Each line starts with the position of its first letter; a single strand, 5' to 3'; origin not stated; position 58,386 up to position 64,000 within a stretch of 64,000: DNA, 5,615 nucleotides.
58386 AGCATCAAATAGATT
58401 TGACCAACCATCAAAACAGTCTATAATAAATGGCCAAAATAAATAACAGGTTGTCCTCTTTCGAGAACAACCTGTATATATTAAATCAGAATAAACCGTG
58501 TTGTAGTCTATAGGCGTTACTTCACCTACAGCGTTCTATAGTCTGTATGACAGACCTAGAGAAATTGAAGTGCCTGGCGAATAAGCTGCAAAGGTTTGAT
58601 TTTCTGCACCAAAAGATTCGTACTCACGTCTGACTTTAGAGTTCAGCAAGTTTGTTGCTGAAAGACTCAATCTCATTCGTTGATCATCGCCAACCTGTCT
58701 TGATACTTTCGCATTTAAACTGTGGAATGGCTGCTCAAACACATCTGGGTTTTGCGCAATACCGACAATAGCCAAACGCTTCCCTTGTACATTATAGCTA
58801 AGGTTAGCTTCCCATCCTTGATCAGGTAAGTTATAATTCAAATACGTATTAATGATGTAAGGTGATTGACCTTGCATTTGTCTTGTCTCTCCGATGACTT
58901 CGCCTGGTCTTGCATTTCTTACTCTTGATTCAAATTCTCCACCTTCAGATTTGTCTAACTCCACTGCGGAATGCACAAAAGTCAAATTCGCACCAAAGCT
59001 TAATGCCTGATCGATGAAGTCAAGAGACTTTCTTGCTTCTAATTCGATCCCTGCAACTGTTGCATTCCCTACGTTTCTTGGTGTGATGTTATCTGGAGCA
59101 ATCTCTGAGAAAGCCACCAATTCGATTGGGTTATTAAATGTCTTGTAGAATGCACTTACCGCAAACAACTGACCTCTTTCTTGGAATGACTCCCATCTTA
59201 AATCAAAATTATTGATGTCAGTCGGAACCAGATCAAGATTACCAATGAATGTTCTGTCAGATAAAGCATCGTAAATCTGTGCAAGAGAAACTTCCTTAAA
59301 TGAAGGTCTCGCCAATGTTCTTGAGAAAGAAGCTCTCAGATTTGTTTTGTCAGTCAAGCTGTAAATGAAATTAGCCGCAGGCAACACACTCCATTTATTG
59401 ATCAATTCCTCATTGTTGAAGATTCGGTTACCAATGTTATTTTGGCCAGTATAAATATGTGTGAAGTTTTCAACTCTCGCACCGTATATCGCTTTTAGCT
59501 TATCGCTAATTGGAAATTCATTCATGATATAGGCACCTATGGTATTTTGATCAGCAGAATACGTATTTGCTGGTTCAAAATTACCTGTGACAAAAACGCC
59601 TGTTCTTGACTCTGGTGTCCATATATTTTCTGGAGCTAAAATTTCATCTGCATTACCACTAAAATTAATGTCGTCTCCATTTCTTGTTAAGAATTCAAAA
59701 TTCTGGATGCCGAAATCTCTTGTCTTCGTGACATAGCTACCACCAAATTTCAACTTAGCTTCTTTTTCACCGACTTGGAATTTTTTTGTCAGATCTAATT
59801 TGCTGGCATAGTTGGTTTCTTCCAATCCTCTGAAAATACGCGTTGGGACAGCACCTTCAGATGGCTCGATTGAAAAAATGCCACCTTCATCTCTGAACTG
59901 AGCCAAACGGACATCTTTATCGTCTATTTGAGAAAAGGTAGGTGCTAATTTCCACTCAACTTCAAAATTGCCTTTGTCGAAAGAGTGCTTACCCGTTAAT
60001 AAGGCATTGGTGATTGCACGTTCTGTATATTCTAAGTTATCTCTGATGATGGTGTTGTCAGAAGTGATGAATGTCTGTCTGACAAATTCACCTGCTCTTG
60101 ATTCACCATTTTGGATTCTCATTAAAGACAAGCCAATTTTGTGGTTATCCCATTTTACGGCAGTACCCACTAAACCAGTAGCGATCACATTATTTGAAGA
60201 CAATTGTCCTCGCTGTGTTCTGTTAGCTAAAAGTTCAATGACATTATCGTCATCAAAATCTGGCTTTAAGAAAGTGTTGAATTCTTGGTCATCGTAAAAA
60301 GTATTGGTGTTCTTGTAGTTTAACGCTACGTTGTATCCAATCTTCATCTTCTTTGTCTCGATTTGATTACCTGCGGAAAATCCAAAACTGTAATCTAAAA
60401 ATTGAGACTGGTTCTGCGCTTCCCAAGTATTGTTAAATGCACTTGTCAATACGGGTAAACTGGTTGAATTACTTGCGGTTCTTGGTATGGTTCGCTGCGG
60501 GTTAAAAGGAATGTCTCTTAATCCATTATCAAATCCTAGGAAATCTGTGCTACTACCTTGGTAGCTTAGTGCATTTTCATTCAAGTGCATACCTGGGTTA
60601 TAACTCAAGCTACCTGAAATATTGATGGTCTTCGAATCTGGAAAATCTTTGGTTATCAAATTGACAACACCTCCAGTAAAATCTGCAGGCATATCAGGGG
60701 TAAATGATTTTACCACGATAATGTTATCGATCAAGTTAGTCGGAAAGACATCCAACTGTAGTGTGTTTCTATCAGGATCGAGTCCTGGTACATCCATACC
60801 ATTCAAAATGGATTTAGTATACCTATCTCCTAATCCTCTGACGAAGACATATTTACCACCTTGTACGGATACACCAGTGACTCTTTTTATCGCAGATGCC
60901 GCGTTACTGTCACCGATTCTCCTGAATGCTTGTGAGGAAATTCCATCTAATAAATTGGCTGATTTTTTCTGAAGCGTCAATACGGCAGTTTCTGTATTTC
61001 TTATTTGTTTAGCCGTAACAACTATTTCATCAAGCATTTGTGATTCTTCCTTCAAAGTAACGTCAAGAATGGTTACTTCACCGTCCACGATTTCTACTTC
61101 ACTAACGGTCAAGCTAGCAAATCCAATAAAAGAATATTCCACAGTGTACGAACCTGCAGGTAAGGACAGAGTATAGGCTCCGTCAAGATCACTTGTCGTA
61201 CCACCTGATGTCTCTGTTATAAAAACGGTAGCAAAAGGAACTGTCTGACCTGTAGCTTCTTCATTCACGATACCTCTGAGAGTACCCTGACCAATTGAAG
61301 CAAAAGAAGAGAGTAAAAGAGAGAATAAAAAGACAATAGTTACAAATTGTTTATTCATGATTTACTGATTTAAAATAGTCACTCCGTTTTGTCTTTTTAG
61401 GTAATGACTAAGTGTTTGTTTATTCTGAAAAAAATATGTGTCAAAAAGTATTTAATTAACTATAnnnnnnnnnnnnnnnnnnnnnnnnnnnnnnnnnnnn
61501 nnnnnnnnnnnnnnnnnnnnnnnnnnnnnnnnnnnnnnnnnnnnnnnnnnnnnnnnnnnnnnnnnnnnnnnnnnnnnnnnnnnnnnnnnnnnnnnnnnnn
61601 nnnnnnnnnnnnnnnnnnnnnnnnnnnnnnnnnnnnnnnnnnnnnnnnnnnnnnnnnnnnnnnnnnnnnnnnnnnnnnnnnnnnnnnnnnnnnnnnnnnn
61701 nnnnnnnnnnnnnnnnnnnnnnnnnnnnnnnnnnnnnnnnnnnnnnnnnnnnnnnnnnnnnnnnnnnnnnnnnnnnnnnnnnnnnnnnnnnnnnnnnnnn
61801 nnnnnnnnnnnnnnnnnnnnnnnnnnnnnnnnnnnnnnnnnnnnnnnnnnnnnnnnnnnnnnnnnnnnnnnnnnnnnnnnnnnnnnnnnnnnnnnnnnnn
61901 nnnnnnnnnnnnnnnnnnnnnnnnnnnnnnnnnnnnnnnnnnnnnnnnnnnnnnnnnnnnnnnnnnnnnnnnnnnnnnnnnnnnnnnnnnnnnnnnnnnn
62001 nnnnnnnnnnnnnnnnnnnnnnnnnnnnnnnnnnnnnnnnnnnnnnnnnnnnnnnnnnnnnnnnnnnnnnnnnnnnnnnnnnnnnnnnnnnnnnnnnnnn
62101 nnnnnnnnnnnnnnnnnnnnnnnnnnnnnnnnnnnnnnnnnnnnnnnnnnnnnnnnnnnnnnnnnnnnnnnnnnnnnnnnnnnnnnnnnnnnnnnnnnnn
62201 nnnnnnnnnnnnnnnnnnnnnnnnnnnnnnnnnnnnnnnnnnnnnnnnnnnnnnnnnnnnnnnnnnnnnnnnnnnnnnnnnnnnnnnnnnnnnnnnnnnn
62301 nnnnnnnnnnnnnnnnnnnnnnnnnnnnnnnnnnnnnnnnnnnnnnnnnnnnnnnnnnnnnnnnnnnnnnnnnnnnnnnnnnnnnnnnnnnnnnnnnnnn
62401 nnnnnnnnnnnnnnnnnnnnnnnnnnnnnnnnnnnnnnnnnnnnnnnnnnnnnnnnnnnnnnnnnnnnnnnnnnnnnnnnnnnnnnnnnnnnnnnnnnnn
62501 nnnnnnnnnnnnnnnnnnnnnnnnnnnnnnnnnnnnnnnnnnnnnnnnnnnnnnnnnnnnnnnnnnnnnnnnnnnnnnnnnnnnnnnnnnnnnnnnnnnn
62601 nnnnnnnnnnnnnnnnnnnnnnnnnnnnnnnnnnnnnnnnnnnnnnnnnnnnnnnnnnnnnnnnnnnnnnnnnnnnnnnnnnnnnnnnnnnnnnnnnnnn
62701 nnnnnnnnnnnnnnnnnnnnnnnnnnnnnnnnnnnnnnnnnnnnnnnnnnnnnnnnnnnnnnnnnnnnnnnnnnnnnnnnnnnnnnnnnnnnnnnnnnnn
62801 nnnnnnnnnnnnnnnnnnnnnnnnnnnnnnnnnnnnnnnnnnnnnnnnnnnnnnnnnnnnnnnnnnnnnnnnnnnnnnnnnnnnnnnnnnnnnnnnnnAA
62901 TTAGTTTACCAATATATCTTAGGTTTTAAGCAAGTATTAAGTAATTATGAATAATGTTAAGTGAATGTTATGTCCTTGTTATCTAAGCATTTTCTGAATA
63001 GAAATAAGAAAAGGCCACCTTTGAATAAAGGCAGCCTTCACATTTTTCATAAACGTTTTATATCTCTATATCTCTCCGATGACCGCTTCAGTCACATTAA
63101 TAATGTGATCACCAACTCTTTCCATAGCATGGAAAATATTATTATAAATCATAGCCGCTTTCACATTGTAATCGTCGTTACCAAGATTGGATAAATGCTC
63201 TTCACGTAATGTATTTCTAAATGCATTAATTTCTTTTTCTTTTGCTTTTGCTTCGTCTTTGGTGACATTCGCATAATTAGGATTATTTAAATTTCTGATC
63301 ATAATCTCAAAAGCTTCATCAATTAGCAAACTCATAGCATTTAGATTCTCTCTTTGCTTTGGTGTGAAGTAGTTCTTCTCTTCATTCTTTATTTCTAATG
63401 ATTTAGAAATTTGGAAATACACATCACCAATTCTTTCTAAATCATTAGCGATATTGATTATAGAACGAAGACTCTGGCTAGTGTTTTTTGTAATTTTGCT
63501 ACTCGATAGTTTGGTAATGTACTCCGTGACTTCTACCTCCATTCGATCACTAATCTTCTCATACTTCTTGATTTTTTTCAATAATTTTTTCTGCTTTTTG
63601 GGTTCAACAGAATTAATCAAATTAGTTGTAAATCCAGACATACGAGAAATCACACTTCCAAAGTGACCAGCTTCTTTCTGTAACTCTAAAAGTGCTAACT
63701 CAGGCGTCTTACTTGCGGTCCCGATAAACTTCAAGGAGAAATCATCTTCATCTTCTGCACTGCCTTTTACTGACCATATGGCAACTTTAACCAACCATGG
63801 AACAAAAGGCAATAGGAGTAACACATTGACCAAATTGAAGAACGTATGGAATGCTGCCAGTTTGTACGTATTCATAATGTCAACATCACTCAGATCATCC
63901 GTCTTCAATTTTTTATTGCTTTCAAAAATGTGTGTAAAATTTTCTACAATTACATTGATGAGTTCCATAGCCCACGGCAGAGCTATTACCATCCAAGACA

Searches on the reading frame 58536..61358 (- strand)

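Call 79: search_protein_families(library=pfam, proteins=[window:58536-61358:-], max_evalue=0.00001)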
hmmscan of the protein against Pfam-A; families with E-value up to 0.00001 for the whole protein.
window:58536-61358:- (940 aa): 4 families
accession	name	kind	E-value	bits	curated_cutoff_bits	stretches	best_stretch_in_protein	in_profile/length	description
PF00593.30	TonB_dep_Rec_b-barrel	-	4e-34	119.7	27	1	442-904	54-436/436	TonB dependent receptor-like, beta-barrel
PF13715.12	CarbopepD_reg_2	-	8.2e-18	64.7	32.2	1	28-114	2-88/88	CarboxypepD_reg-like domain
PF13620.12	CarboxypepD_reg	-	8.6e-16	58.5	32.3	1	26-103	1-82/82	Carboxypeptidase regulatory-like domain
PF07715.20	Plug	-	1.6e-09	38.7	23.9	1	138-231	10-107/107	TonB-dependent Receptor Plug Domain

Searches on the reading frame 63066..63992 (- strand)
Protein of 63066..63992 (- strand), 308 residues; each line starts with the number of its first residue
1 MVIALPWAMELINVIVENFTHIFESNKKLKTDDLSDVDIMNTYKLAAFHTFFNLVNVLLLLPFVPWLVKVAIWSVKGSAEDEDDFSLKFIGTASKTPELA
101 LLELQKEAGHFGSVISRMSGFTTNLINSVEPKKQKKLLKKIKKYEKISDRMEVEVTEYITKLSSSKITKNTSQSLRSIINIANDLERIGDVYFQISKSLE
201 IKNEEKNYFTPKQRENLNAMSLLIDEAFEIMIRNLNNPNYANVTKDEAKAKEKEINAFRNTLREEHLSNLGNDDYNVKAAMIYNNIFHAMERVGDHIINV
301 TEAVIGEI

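Call 79: search_protein_families(library=pfam, proteins=[window:63066-63992:-], max_evalue=0.00001)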
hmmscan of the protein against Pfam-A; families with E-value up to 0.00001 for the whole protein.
window:63066-63992:- (308 aa): 1 family
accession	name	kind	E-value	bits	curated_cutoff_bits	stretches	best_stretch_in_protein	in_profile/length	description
PF01895.24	PhoU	-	3.5e-14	53.4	23.5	1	132-197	21-87/89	PhoU domain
